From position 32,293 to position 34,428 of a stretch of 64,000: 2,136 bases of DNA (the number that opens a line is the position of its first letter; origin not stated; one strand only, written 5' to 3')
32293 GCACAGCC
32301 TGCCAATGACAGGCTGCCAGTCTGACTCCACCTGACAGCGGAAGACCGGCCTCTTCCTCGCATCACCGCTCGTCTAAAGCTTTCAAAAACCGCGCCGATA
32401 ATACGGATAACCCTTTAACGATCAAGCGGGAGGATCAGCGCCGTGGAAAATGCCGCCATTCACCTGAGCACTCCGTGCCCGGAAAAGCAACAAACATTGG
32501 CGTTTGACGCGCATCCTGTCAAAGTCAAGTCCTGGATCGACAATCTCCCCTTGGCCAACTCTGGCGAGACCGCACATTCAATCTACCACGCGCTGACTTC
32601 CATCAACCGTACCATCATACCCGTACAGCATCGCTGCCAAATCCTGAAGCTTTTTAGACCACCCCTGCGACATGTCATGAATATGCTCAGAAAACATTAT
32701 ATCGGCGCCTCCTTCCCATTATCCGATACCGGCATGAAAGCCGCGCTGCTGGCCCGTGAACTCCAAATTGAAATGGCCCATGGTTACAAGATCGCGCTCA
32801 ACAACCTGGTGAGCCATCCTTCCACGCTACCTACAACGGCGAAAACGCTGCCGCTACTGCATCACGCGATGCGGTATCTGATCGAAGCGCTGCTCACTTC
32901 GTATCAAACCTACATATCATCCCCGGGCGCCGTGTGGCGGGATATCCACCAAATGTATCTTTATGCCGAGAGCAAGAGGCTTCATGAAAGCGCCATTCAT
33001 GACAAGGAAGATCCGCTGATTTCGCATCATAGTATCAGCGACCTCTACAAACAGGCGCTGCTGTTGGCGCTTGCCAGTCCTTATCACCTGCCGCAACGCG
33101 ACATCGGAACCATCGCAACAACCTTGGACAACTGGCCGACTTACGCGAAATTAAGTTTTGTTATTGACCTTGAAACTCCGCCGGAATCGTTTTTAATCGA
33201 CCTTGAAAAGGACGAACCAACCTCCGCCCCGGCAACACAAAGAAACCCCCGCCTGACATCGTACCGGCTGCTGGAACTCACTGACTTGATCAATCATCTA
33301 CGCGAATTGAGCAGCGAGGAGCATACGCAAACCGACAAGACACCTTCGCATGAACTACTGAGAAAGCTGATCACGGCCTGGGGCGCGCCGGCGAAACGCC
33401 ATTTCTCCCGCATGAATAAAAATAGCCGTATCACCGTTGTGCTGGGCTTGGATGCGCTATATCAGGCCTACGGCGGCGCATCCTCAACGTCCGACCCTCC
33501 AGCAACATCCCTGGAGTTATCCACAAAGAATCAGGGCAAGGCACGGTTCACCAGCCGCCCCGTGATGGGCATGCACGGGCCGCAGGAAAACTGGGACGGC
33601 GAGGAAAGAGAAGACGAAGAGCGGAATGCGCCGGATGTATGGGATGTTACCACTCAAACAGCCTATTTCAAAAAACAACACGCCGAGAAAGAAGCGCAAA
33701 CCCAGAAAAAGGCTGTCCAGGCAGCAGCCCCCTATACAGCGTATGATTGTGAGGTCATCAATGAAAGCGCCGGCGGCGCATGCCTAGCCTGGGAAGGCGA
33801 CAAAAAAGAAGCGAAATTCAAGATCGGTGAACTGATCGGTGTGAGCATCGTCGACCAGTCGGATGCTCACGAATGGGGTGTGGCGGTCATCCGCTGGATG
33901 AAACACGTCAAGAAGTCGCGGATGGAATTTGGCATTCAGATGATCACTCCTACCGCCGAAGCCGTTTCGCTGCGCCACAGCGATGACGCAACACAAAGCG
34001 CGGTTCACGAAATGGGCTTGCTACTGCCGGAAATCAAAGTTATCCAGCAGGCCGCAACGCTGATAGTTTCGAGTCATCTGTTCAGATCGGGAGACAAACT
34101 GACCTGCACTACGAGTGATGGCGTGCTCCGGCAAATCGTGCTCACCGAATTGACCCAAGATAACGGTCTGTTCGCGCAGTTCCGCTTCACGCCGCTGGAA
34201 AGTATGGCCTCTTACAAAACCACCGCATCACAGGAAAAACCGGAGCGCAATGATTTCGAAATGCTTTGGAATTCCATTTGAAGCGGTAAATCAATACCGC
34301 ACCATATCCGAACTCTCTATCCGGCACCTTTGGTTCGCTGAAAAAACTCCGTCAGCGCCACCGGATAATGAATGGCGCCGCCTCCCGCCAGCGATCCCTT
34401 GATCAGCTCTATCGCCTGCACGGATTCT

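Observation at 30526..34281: Tandem pair of diverged ~600-aa paralogs with a cryptic C-terminal PilZ-like domain lacking the RxxxR c-di-GMP motif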

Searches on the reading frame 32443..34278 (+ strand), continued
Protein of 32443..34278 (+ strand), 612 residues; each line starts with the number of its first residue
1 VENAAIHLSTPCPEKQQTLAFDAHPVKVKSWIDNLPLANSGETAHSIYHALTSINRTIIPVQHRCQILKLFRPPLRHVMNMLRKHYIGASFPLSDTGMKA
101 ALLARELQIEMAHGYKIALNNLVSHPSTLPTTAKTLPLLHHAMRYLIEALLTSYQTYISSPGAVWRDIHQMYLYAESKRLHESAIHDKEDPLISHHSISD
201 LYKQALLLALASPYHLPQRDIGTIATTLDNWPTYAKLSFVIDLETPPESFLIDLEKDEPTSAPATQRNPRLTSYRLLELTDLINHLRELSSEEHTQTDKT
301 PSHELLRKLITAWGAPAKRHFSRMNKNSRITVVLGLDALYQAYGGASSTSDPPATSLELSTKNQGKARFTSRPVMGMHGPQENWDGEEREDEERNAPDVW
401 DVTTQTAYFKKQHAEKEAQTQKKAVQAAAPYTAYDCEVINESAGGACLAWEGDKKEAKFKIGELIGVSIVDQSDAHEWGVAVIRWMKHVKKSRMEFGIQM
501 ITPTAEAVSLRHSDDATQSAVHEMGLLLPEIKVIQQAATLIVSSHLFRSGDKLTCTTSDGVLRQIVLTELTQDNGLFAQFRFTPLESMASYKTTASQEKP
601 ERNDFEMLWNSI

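Call 54: find_homologous_proteins(query=A5, max_evalue=0.001)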
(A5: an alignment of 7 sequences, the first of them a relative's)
Query A5 (7 sequences) (534 aa, profile of the alignment): 253 proteins with E <= 0.001 among 8000 candidates; the best 120 are listed.
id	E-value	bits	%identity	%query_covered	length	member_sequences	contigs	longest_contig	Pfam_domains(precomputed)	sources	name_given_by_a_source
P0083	1.4e-236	804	51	95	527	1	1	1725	PF27125.1,PF27104.1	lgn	-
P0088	1.4e-233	794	55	97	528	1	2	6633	PF27125.1,PF27104.1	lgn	-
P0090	1.2e-226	771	100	100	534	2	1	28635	PF27125.1,PF27104.1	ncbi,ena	-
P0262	3.4e-222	757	56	99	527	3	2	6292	PF27125.1,PF27104.1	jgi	jgi:hypothetical protein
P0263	2.5e-221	754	53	98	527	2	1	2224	PF27125.1,PF27104.1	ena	-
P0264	7.2e-221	752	53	98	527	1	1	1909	PF27125.1,PF27104.1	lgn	-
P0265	7.5e-218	742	54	99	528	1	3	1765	PF27125.1,PF27104.1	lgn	-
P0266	2.9e-217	740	53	98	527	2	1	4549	PF27125.1,PF27104.1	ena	-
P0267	5.1e-216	736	54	99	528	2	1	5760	PF27125.1,PF27104.1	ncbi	-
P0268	1.2e-213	729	58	98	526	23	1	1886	PF27125.1,PF27104.1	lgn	-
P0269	1.9e-213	728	53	98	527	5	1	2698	PF27125.1,PF27104.1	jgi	-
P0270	1.4e-212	725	54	98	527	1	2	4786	PF27125.1,PF27104.1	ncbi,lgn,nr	ncbi:MAG: hypothetical protein B7X94_00575 [Hydrogenophilales bacterium 17-62-8]|nr:MAG: hypothetica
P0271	2.7e-212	724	52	99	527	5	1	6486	PF27125.1,PF27104.1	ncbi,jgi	-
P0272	1.7e-209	715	52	99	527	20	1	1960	PF27125.1,PF27104.1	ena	-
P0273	3.5e-208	710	51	99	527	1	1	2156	PF27125.1,PF27104.1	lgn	-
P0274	4.5e-207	707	56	95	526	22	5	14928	PF27125.1,PF27104.1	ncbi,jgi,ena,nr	ncbi:MAG: hypothetical protein H6R09_260 [Proteobacteria bacterium]|jgi:hypothetical protein|nr:hypo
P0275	1.3e-206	705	50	99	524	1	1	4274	PF27125.1,PF27104.1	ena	-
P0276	2.6e-206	704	52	99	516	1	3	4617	PF27125.1,PF27104.1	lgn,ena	-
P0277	2.0e-205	701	50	98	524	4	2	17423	PF27125.1,PF27104.1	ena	-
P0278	5.3e-205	700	55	99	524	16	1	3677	PF27125.1,PF27104.1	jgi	-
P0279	1.7e-204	698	55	98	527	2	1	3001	PF27125.1,PF27104.1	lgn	-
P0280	2.2e-204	698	56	99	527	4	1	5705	PF27125.1,PF27104.1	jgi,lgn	jgi:hypothetical protein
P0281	2.2e-203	695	55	99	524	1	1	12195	PF27125.1,PF27104.1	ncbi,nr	ncbi:MAG: hypothetical protein K0M66_07285 [Thiobacillus sp.]|nr:hypothetical protein [Thiobacillus 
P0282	2.3e-203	695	53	99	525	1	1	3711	PF27125.1,PF27104.1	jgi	-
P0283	3.7e-203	694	56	99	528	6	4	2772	PF27125.1,PF27104.1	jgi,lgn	-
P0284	4.7e-203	694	53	96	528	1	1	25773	PF27125.1,PF27104.1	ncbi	ncbi:MAG: hypothetical protein R6W97_01460 [Thiobacillus sp.]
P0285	2.0e-202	691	52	99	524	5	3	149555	PF27125.1,PF27104.1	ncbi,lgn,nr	ncbi:MAG: hypothetical protein Q8N54_08740 [Sulfurimicrobium sp.]|nr:hypothetical protein [Thiobacil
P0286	3.3e-202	691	54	99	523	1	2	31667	PF27125.1,PF27104.1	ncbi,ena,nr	ncbi:MAG: hypothetical protein M1449_00410 [Candidatus Thermoplasmatota archaeon]|nr:hypothetical pr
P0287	4.1e-202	690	52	99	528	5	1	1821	PF27125.1,PF27104.1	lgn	-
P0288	2.7e-201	688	54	99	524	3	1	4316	PF27125.1,PF27104.1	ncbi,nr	ncbi:MAG: hypothetical protein Q8K35_03765 [Thiobacillus sp.]|nr:hypothetical protein [Thiobacillus 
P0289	7.4e-201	686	54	99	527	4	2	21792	PF27125.1,PF27104.1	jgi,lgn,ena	-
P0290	1.4e-200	685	52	96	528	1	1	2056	PF27125.1,PF27104.1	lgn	-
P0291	2.9e-200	684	54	97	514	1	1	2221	PF27125.1,PF27104.1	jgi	jgi:hypothetical protein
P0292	3.2e-200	684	54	99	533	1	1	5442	PF27125.1,PF27104.1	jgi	jgi:hypothetical protein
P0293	4.2e-200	684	51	99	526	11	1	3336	PF27125.1,PF27104.1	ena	-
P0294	4.8e-200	684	53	99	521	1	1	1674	PF27125.1,PF27104.1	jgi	jgi:hypothetical protein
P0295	6.6e-200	683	55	98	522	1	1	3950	PF27125.1,PF27104.1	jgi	jgi:hypothetical protein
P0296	6.9e-200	683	49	99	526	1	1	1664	PF27125.1,PF27104.1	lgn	-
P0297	6.9e-200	683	52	98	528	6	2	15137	PF27125.1,PF27104.1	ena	-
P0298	9.1e-200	683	53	99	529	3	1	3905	PF27125.1,PF27104.1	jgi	jgi:hypothetical protein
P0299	9.6e-200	683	54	98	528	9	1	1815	PF27125.1,PF27104.1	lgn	-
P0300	1.0e-199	683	49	98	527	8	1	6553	PF27125.1,PF27104.1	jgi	-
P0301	1.2e-199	682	54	99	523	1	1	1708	PF27125.1,PF27104.1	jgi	jgi:hypothetical protein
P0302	4.3e-199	680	53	99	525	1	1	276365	PF27125.1,PF27104.1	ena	-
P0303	5.4e-199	680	53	98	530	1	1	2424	PF27125.1,PF27104.1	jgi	-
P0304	7.5e-199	680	50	97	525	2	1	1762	PF27125.1,PF27104.1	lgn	-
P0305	8.5e-199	679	53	99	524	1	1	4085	PF27125.1,PF27104.1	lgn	-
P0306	1.2e-198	679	53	97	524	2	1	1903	PF27125.1,PF27104.1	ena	-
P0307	1.3e-198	679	52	99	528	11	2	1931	PF27125.1,PF27104.1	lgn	-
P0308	3.7e-198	677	49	98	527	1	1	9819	PF27125.1,PF27104.1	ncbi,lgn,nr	ncbi:MAG: hypothetical protein IV085_08960 [Thiobacillus sp.]|nr:hypothetical protein [Thiobacillus 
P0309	4.1e-198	677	52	99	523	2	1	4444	PF27125.1,PF27104.1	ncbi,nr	ncbi:MAG: hypothetical protein K0M48_11225 [Thiobacillus sp.]|nr:hypothetical protein [Thiobacillus 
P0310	4.6e-198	677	54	99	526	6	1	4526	PF27125.1,PF27104.1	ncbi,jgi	jgi:hypothetical protein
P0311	9.7e-198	676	51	99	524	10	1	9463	PF27125.1,PF27104.1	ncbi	-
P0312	1.1e-197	676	54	99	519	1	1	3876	PF27125.1,PF27104.1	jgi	jgi:cyclic-di-GMP-binding protein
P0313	1.6e-197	675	54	99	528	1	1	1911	PF27125.1,PF27104.1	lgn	-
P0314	1.7e-197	675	50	98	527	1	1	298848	PF27125.1,PF27104.1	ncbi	ncbi:MAG TPA: hypothetical protein VIN38_16245 [Thiobacillus sp.]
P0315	2.2e-197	675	54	99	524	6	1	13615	PF27125.1,PF27104.1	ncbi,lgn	ncbi:MAG: hypothetical protein ACSLEZ_05325 [Thiobacillus sp.]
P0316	2.3e-197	675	53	98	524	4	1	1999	PF27125.1,PF27104.1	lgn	-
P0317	6.6e-197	673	55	98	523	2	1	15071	PF27125.1,PF27104.1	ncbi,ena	-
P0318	1.2e-196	672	54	98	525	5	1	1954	PF27125.1,PF27104.1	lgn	-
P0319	1.6e-196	672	54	99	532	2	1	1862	PF27125.1,PF27104.1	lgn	-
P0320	1.9e-196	672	55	99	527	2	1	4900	PF27125.1,PF27104.1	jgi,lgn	-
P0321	2.7e-196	671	53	99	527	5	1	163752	PF27125.1,PF27104.1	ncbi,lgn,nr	ncbi:MAG: hypothetical protein GC183_12975 [Thiobacillus sp.]|nr:hypothetical protein [Thiobacillus 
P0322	3.6e-196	671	50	98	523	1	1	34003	PF27125.1,PF27104.1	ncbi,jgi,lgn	-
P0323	4.0e-196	671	53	97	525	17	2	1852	PF27125.1,PF27104.1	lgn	-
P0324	5.2e-196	670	53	99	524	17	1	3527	PF27125.1,PF27104.1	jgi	jgi:hypothetical protein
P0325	5.6e-196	670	52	98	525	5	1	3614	PF27125.1,PF27104.1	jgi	jgi:hypothetical protein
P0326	7.3e-196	670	52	98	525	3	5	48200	PF27125.1,PF27104.1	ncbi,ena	-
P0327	8.6e-196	670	53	99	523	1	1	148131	PF27125.1,PF27104.1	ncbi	ncbi:MAG: hypothetical protein ACYCY9_11815 [Thiobacillus sp.]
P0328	2.0e-195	668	51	99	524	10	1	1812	PF27125.1,PF27104.1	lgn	-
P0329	2.0e-195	668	53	99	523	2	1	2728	PF27125.1,PF27104.1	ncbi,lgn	-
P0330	2.3e-195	668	53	99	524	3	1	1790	PF27125.1,PF27104.1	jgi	jgi:hypothetical protein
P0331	3.2e-195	668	54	99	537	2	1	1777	PF27125.1,PF27104.1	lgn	-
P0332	4.0e-195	667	55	96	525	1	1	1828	PF27125.1,PF27104.1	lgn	-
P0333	4.1e-195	667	53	99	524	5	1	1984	PF27125.1,PF27104.1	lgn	-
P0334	5.2e-195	667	55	99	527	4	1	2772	PF27125.1,PF27104.1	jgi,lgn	jgi:cyclic-di-GMP-binding protein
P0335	9.0e-195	666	52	99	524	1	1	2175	PF27125.1,PF27104.1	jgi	-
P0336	1.1e-194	666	52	99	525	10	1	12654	PF27125.1,PF27104.1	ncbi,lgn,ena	-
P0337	3.2e-194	664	53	99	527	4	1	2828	PF27125.1,PF27104.1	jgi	-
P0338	4.6e-194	664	49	98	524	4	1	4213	PF27125.1,PF27104.1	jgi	jgi:hypothetical protein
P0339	4.6e-194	664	54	98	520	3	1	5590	PF27125.1,PF27104.1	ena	-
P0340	6.3e-194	663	51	99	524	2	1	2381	PF27125.1,PF27104.1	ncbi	-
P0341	9.7e-194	663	52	98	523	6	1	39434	PF27125.1,PF27104.1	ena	-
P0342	1.2e-193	663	53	98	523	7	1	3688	PF27125.1,PF27104.1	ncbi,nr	ncbi:MAG: hypothetical protein M0Z99_24955 [Betaproteobacteria bacterium]|nr:hypothetical protein [B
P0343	1.3e-193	662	52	99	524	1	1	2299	PF27125.1,PF27104.1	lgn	-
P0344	1.3e-193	662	53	99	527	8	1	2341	PF27125.1,PF27104.1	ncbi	-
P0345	1.4e-193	662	51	99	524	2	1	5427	PF27125.1,PF27104.1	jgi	-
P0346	1.6e-193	662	53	99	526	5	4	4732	PF27125.1,PF27104.1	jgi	jgi:hypothetical protein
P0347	1.6e-193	662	52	99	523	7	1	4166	PF27125.1,PF27104.1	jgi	jgi:hypothetical protein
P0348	2.0e-193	662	51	99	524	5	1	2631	PF27125.1,PF27104.1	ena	-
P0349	2.2e-193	662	54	98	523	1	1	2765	PF27125.1,PF27104.1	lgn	-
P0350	2.7e-193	661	51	99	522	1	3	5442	PF27125.1,PF27104.1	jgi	-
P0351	3.0e-193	661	49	99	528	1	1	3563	PF27125.1,PF27104.1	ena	-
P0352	3.3e-193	661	55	99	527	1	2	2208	PF27125.1,PF27104.1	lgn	-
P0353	3.4e-193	661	52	97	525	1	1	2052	PF27125.1,PF27104.1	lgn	-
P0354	3.7e-193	661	51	98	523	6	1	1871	PF27125.1,PF27104.1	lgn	-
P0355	4.8e-193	661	50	98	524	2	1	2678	PF27125.1,PF27104.1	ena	-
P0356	5.4e-193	660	55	98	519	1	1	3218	PF27125.1,PF27104.1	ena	-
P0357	6.5e-193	660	51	99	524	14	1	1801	PF27125.1,PF27104.1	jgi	-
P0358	8.8e-193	660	50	99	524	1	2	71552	PF27125.1,PF27104.1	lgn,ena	-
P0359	8.9e-193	660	55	98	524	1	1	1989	PF27125.1,PF27104.1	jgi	jgi:hypothetical protein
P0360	1.5e-192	659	52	98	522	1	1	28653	PF27125.1,PF27104.1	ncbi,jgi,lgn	-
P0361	3.1e-192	658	54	99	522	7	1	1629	PF27125.1,PF27104.1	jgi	jgi:hypothetical protein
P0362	3.3e-192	658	52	99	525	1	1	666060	PF27125.1,PF27104.1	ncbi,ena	-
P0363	5.2e-192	657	50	98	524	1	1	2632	PF27125.1,PF27104.1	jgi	jgi:hypothetical protein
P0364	5.5e-192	657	52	99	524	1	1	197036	PF27125.1,PF27104.1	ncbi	ncbi:hypothetical protein [Thiobacillus sp.]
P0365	6.4e-192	657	51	99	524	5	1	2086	PF27125.1,PF27104.1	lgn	-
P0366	8.6e-192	656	53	98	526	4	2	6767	PF27125.1,PF27104.1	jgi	jgi:hypothetical protein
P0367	9.4e-192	656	52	99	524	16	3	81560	PF27125.1,PF27104.1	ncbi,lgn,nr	ncbi:MAG: hypothetical protein K0M58_04400 [Thiobacillus sp.]|nr:hypothetical protein [Thiobacillus 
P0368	9.5e-192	656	51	97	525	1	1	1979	PF27125.1,PF27104.1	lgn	-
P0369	9.7e-192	656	55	98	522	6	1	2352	PF27125.1,PF27104.1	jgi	jgi:cyclic-di-GMP-binding protein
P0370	1.9e-191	655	51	98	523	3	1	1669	PF27125.1,PF27104.1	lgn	-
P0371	2.8e-191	655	52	98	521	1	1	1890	PF27125.1,PF27104.1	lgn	-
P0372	3.3e-191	654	53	99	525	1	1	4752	PF27125.1,PF27104.1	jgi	jgi:hypothetical protein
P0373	4.5e-191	654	51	98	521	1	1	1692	PF27125.1,PF27104.1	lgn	-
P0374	1.1e-190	653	52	99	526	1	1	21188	PF27125.1,PF27104.1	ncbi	-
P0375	1.3e-190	653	52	99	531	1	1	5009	PF27125.1,PF27104.1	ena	-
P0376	1.3e-190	652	52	99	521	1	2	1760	PF27125.1,PF27104.1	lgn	-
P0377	1.6e-190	652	52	98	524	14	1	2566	PF27125.1,PF27104.1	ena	-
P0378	2.4e-190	652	53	99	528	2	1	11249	PF27125.1,PF27104.1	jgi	jgi:cyclic-di-GMP-binding protein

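Call 57: find_encoding_contigs(protein=P0314, flank=8000, max_places=2)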
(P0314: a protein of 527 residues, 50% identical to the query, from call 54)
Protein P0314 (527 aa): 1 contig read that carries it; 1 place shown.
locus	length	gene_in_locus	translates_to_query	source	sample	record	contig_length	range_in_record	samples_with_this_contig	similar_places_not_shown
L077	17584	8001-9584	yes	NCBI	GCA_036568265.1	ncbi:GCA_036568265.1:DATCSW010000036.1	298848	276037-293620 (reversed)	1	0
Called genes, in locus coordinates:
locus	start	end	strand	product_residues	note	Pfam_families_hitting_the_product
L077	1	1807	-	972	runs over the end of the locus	PF03477:ATP-cone, PF00317:Ribonuc_red_lgN, PF02867:Ribonuc_red_lgC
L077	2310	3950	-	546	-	-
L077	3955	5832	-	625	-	PF03544:TonB_C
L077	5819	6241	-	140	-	PF02472:ExbD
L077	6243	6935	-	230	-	PF01618:MotA_ExbB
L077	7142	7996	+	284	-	PF01842:ACT (weak), PF00551:Formyl_trans_N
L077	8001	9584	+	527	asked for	PF27104:FimW_N, PF27125:FimW_C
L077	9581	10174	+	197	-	PF03358:FMN_red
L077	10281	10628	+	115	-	PF09842:DUF2069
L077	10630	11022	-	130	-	PF07238:PilZ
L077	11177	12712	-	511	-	PF00682:HMGL-like, PF22617:HCS_D2, PF08502:LeuA_dimer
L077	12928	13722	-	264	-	PF01066:CDP-OH_P_transf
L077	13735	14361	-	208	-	PF02666:PS_Dcarbxylase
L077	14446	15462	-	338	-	PF02826:2-Hacid_dh_C (weak), PF03446:NAD_binding_2 (weak), PF03807:F420_oxidored (weak), PF07991:KARI_N, PF01450:KARI_C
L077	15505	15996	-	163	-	PF01842:ACT, PF22629:ACT_AHAS_ss, PF13710:ACT_5, PF10369:ALS_ss_C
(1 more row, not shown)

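Call 61: search_protein_families(library=pfam, proteins=[P0091, P0092, P0081, P0085, P0044, P0080, P0087, P0074], max_evalue=10)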
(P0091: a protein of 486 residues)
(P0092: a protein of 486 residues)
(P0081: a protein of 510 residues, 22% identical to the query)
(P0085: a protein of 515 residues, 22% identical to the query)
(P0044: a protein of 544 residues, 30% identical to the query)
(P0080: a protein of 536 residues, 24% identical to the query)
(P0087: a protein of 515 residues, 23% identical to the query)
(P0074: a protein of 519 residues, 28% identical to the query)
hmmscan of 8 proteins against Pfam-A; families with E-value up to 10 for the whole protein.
P0091 (486 aa): 0 families

P0092 (486 aa): 0 families

P0081 (510 aa): 1 family
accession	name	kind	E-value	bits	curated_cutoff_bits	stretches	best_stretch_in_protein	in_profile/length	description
PF08962.16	Rv2632c-like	-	2.9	8.4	25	1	89-109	46-66/82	Rv2632c-like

P0085 (515 aa): 0 families

P0044 (544 aa): 0 families

P0080 (536 aa): 0 families

P0087 (515 aa): 0 families

P0074 (519 aa): 0 families

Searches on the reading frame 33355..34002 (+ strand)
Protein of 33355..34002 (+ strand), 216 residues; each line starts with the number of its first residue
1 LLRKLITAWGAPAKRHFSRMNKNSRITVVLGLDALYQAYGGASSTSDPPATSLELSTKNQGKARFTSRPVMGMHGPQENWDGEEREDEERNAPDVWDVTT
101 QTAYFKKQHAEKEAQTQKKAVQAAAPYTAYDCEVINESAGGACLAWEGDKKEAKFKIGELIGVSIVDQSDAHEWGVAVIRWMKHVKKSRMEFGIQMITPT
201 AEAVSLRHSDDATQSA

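Call 50: search_solved_structures(query=A4, max_evalue=10, show_alignments=3)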
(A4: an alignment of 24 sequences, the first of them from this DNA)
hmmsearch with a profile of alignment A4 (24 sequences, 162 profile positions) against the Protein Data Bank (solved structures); distinct sequences matched with E-value up to 10: 5.
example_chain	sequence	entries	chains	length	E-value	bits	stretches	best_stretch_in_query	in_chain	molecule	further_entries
2b5i_D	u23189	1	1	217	0.82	12.7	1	11-72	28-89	Interleukin-2 receptor alpha chain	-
7f9w_A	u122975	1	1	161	0.91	12.5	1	11-72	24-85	Interleukin-2 receptor subunit alpha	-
1fep_A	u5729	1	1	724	0.92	12.5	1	86-145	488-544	FERRIC ENTEROBACTIN RECEPTOR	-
2erj_A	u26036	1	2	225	1.1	12.3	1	11-71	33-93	Interleukin-2 receptor alpha chain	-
1z92_B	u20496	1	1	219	1.4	11.9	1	11-72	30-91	Interleukin-2 receptor alpha chain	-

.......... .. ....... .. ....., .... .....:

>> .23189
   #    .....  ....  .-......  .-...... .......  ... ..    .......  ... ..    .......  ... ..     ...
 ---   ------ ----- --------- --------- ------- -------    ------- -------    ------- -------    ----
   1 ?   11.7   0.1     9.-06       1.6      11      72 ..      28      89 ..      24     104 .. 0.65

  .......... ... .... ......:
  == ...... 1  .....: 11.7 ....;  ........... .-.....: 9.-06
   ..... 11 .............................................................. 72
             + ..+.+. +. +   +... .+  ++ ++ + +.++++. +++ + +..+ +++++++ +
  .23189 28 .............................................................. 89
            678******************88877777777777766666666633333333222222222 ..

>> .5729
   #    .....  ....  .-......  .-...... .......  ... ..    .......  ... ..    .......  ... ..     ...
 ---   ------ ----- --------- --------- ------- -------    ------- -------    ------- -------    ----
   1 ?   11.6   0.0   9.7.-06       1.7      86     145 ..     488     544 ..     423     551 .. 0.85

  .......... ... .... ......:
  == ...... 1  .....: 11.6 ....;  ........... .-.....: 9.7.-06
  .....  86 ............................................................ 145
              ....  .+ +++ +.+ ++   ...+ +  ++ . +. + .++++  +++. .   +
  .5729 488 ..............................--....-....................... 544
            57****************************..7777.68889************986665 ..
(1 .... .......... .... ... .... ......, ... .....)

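Call 51: search_protein_families(library=pfam, alignment_id=A4, max_evalue=1)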
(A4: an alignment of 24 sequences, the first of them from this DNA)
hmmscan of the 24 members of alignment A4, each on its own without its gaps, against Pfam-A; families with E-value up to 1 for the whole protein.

A. member 1, seq(216 aa): 2 families
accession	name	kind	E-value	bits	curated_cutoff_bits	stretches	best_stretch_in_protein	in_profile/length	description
PF07238.19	PilZ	-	0.0065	17.2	22.5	1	129-202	22-91/102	PilZ domain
PF08597.15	eIF3_subunit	-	0.015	15.7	28.9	1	78-124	24-66/250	Translation initiation factor eIF3 subunit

B. families by the number of members that match (of 24 scanned): 9 families
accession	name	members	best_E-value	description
PF07238.19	PilZ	3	0.00019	PilZ domain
PF12073.14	DUF3553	1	0.00071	Protein of unknown function (DUF3553)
PF08597.15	eIF3_subunit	1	0.015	Translation initiation factor eIF3 subunit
PF16943.10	T4SS_CagC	1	0.11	Cag pathogenicity island, type IV secretory system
PF22503.1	DUF6992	1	0.11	Family of unknown function (DUF6992)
PF18701.6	DUF5641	1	0.14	Family of unknown function (DUF5641)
PF04509.17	CheC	1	0.21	CheC-like family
PF20578.4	aBig_2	1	0.25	Atrophied bacterial Ig domain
PF16378.10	DUF4988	1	0.27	Domain of unknown function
